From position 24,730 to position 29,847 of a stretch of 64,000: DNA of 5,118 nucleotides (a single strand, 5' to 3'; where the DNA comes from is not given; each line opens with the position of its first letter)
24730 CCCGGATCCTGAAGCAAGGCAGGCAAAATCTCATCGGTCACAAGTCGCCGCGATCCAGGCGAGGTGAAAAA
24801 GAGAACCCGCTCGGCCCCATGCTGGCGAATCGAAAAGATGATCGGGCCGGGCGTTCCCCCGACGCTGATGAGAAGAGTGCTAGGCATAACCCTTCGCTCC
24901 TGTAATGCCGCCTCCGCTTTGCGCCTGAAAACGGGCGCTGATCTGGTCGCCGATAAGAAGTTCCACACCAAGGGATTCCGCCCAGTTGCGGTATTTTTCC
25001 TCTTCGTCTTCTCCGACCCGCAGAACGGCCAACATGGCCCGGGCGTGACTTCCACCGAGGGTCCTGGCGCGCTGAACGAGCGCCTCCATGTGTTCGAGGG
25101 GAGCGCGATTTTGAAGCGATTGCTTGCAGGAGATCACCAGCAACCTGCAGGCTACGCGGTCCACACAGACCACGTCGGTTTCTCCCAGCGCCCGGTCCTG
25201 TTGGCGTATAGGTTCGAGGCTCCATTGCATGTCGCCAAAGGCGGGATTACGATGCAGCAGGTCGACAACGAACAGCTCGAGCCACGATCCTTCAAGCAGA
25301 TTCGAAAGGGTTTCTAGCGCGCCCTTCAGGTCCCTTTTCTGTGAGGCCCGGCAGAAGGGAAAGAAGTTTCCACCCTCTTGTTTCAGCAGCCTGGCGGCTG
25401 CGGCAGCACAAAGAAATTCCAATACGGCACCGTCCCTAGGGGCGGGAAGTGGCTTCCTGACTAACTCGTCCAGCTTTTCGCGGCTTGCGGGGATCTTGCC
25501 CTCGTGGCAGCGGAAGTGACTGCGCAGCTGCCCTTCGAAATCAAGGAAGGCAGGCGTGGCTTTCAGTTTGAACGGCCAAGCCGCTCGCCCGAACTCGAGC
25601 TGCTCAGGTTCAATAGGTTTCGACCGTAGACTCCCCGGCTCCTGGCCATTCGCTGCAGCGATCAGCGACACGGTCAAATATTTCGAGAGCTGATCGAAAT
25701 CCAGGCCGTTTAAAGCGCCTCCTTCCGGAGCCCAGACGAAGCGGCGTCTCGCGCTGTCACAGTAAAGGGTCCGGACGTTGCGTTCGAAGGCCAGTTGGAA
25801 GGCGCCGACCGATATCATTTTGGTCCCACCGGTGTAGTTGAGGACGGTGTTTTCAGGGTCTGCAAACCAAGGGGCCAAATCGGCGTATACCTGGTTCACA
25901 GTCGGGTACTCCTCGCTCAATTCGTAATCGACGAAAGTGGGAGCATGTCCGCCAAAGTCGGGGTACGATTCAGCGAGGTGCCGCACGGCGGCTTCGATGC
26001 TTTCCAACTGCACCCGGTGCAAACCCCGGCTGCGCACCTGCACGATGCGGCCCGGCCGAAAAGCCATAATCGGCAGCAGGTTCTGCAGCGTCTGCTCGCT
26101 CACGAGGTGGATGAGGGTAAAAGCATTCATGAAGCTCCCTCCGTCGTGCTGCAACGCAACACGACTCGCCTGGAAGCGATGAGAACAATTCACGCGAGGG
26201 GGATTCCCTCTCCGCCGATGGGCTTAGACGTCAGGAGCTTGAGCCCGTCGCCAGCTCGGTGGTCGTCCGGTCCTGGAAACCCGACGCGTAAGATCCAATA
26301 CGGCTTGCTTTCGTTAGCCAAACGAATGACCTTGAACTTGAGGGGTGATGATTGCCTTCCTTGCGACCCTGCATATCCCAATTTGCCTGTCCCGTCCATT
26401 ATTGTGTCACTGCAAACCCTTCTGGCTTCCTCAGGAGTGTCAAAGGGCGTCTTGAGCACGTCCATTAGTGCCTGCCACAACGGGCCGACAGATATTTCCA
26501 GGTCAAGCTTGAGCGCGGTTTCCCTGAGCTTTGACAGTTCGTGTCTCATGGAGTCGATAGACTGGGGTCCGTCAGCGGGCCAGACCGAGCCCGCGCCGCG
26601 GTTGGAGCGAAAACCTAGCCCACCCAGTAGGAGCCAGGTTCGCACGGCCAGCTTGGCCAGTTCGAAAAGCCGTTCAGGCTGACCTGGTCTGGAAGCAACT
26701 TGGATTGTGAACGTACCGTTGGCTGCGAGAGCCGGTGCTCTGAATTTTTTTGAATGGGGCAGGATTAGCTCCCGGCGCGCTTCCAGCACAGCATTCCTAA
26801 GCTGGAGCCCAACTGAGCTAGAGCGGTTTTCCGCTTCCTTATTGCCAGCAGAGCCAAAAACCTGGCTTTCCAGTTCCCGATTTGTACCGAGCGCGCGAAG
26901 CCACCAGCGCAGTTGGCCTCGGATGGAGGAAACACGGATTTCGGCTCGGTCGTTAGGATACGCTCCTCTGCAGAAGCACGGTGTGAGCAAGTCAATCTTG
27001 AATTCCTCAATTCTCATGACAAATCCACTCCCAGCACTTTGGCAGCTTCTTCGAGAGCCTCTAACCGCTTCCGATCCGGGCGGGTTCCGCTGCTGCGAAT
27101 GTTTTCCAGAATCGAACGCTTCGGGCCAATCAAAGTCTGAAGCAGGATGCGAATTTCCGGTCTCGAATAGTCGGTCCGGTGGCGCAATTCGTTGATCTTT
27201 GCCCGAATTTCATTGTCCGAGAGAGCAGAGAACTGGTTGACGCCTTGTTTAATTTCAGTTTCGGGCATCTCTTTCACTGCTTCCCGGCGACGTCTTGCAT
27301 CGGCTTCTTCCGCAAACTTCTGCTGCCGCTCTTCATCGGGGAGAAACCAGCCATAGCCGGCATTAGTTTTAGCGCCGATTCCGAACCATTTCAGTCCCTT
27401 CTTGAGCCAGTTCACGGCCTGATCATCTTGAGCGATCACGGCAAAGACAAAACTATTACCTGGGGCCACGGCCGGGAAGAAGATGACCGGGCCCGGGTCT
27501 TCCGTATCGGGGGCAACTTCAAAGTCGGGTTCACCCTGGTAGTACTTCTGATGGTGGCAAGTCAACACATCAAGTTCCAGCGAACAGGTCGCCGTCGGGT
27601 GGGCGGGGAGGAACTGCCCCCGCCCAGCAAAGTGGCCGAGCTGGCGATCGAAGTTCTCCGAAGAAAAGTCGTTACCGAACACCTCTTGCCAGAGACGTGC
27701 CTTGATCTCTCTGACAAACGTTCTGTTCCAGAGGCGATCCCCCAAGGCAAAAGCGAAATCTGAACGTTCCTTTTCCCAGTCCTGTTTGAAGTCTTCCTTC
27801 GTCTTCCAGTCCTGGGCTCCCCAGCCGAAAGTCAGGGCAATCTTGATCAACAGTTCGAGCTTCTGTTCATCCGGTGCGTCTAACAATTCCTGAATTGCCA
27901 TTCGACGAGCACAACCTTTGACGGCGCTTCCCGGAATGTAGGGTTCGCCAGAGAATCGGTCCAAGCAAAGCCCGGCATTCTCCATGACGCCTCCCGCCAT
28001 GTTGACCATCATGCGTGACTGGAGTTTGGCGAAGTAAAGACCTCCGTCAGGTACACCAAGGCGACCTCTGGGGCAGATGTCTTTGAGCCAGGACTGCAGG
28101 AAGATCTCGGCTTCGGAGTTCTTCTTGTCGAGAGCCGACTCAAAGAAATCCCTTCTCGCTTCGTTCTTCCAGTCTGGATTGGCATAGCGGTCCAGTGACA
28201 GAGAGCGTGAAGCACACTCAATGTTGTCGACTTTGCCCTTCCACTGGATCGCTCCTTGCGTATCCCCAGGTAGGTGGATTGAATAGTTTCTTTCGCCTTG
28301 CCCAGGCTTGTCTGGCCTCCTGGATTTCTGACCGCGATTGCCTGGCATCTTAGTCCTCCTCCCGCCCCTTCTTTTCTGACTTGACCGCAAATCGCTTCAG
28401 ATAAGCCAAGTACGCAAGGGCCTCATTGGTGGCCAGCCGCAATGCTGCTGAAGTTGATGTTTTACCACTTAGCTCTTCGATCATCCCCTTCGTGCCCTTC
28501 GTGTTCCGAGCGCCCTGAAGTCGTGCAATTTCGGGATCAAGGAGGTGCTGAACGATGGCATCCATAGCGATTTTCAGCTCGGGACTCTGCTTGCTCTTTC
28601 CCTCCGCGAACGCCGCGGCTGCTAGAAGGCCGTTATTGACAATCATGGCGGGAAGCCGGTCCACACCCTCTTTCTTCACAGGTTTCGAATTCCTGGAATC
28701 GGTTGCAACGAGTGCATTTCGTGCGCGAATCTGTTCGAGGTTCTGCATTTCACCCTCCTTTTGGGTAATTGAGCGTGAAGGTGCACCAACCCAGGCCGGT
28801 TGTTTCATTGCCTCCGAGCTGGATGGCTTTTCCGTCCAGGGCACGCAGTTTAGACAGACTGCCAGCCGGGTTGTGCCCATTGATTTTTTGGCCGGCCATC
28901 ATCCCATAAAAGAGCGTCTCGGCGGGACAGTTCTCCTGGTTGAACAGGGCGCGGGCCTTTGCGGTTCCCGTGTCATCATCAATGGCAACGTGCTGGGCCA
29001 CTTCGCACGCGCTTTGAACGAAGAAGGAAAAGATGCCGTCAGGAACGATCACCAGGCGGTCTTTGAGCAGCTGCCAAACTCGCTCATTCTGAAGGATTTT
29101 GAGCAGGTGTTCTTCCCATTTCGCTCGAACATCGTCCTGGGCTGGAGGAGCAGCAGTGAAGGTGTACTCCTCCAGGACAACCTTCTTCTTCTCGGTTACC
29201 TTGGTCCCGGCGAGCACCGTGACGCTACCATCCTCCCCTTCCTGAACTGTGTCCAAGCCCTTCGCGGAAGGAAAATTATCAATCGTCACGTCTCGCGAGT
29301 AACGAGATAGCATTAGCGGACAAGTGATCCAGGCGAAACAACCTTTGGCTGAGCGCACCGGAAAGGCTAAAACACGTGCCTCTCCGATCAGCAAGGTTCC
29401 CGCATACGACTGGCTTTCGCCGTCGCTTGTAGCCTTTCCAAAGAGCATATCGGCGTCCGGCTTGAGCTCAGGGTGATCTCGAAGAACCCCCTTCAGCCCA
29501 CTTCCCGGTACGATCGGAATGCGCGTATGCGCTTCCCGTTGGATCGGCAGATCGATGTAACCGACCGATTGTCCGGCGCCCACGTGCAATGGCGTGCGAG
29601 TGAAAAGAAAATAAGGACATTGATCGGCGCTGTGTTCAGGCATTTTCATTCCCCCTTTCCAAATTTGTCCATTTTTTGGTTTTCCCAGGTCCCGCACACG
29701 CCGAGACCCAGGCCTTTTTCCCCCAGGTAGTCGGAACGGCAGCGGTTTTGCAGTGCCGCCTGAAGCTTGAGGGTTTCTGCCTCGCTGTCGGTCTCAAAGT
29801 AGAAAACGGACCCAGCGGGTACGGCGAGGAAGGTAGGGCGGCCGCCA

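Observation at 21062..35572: Complete type III-B CRISPR-Cas locus lies between tRNA-Ser(UGA) and a displaced copy of its 3' half: an integrase-less tRNA-targeted island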

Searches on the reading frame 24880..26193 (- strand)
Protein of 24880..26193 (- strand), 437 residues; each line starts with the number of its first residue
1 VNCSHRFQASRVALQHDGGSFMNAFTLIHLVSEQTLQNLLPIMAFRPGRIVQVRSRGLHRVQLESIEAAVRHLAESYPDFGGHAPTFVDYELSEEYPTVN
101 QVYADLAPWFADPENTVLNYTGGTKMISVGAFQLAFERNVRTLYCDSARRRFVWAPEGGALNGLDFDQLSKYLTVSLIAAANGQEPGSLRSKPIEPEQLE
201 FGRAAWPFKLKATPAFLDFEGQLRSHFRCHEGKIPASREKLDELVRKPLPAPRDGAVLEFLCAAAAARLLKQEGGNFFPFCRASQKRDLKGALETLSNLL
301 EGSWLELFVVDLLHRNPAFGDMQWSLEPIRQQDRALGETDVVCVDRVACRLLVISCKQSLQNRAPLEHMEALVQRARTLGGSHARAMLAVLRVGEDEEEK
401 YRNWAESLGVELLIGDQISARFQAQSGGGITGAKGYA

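Call 7: search_protein_families(library=ncbifam, proteins=[window:24880-26193:-])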
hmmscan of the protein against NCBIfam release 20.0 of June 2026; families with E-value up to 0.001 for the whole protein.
window:24880-26193:- (437 aa): 1 family
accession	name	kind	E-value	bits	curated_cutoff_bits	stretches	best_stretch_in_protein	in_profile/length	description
TIGR02710.1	TIGR02710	equivalog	2.6e-05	23.4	83.9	1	42-150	7-108/384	TIGR02710 family CRISPR-associated CARF protein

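Call 8: search_protein_families(library=pfam, proteins=[window:24880-26193:-])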
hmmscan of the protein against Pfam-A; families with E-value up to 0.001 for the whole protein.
window:24880-26193:- (437 aa): 2 families
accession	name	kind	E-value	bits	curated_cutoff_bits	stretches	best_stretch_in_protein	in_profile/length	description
PF09002.17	Card1_endonuc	-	7.7e-07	29.2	26.4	1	298-412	6-116/136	Card1-like, endonuclease domain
PF23400.1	CARF_Card1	-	7.7e-06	26.4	24.6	1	27-144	2-117/146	Card1 CARF domain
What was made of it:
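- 24880..26193 (-): Card1/Can2-like CARF-nuclease effector. PF23400 CARF_Card1 and PF09002 Card1_endonuc, both just above their cutoffs (call 8).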

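Call 77: search_protein_families(library=ncbifam, proteins=[window:24880-26193:-], max_evalue=0.01)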
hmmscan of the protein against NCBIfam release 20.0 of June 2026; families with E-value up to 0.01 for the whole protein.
window:24880-26193:- (437 aa): 1 family
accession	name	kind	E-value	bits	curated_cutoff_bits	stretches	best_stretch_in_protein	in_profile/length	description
TIGR02710.1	TIGR02710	equivalog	2.6e-05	23.4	83.9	1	42-150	7-108/384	TIGR02710 family CRISPR-associated CARF protein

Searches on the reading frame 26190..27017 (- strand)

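Call 7: search_protein_families(library=ncbifam, proteins=[window:26190-27017:-])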
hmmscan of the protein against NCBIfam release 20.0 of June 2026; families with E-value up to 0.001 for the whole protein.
window:26190-27017:- (275 aa): 1 family
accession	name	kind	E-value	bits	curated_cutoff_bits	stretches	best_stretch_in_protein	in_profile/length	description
TIGR01894.1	cas_TM1795_cmr1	hypoth_equivalog_domain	1.7e-10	41.3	28.65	1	10-145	3-163/167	type III-B CRISPR module RAMP protein Cmr1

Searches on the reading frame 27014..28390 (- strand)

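Call 7: search_protein_families(library=ncbifam, proteins=[window:27014-28390:-])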
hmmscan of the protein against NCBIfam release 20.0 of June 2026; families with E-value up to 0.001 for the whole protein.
window:27014-28390:- (458 aa): 2 families
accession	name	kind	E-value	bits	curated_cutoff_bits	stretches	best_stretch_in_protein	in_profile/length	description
TIGR01898.1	cas_TM1791_cmr6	equivalog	6.1e-26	91.8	51.1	1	122-349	4-194/195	type III-B CRISPR module RAMP protein Cmr6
TIGR01899.1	cas_TM1807_csm5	equivalog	0.0009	18.8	38.3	0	145-176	105-136/364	type III-A CRISPR-associated RAMP protein Csm5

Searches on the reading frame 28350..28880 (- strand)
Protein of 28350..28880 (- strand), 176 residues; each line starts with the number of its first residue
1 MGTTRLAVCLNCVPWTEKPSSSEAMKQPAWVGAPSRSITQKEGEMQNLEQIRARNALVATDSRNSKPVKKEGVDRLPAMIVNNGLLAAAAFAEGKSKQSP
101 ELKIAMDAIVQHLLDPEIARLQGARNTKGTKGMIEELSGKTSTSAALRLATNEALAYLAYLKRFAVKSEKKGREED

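Call 7: search_protein_families(library=ncbifam, proteins=[window:28350-28880:-])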
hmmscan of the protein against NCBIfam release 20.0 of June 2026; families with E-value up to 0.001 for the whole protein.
window:28350-28880:- (176 aa): 1 family
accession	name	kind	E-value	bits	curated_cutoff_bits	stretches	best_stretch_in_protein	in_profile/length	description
TIGR01881.1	cas_Cmr5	equivalog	3.1e-07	30.8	27.9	1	73-166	35-137/143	type III-B CRISPR module-associated protein Cmr5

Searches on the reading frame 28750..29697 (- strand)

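Call 7: search_protein_families(library=ncbifam, proteins=[window:28750-29697:-])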
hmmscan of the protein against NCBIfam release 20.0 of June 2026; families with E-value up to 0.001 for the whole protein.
window:28750-29697:- (315 aa): 3 families
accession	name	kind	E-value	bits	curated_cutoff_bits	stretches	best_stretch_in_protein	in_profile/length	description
TIGR02580.1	cas_RAMP_Cmr4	equivalog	6e-59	200.2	87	1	28-305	2-282/283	type III-B CRISPR module RAMP protein Cmr4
TIGR02581.1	cas_cyan_RAMP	equivalog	3.5e-11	43.2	108.05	2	235-308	137-211/216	type III CRISPR-associated RAMP protein Csx7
TIGR02582.1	cas7_TM1809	equivalog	5e-07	29.9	90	1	33-81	12-63/203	type III-A CRISPR-associated RAMP protein Csm3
